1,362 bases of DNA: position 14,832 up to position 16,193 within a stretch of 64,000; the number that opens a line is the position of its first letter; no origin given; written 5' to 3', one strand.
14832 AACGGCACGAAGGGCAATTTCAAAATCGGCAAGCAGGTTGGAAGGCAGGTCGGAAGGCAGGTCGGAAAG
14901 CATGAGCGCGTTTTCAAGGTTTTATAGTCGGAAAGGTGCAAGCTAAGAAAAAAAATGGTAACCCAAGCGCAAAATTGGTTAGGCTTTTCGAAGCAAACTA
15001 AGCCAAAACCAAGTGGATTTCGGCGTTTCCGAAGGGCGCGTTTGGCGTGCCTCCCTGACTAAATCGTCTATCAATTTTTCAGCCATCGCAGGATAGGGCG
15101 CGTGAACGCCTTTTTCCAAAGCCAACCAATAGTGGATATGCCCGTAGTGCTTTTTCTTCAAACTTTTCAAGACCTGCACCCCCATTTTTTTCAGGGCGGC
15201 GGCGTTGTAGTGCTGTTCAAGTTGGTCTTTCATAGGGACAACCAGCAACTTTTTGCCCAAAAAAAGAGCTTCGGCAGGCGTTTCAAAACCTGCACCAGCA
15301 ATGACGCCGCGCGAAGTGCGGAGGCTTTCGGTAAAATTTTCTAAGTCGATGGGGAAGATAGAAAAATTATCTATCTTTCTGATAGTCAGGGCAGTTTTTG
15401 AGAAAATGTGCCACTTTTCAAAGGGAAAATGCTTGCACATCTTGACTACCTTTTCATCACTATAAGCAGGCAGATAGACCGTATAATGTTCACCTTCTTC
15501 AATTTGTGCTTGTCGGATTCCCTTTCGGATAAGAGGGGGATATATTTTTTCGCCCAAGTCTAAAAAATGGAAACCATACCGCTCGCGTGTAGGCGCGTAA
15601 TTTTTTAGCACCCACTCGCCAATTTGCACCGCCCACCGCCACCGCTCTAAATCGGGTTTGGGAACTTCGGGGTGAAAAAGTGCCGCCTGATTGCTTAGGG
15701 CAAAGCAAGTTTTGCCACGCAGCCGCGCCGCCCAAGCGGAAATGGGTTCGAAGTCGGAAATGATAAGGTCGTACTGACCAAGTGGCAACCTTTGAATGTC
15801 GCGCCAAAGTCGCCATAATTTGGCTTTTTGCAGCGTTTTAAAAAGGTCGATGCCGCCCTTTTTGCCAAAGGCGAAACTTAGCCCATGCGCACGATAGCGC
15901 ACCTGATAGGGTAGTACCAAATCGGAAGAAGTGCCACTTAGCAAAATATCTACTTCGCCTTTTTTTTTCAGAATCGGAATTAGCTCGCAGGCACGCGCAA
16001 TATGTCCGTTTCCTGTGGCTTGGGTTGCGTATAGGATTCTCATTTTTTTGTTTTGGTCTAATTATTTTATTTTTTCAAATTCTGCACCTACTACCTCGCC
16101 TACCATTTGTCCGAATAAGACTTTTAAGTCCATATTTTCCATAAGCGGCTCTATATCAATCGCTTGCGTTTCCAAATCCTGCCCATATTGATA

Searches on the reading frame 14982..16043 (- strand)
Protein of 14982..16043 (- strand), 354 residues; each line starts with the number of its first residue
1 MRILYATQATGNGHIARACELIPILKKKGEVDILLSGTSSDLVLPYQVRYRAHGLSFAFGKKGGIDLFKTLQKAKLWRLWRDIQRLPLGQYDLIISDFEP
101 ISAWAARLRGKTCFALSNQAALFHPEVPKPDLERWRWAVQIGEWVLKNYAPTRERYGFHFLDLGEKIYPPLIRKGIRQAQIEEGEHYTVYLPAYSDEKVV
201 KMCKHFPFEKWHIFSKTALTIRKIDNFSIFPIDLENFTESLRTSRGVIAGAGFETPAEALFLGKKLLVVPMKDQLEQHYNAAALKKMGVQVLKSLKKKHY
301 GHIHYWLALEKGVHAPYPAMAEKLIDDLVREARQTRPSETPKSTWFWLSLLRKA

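Call 38: search_protein_families(library=pfam, proteins=[window:14982-16043:-], max_evalue=0.001)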
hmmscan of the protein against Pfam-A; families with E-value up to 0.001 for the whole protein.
window:14982-16043:- (354 aa): 2 families
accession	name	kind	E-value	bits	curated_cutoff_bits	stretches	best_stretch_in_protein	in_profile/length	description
PF13528.12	Glyco_trans_1_3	-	1.5e-31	110.2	25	1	1-292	1-303/322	Glycosyl transferase family 1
PF04101.22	Glyco_tran_28_C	-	2e-05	25.1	22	1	219-290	53-120/166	Glycosyltransferase family 28 C-terminal domain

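Call 60: search_protein_families(library=padloc, proteins=[window:14982-16043:-], max_evalue=0.001)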
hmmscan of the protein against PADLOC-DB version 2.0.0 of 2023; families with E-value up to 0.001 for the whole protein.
window:14982-16043:- (354 aa): 0 families
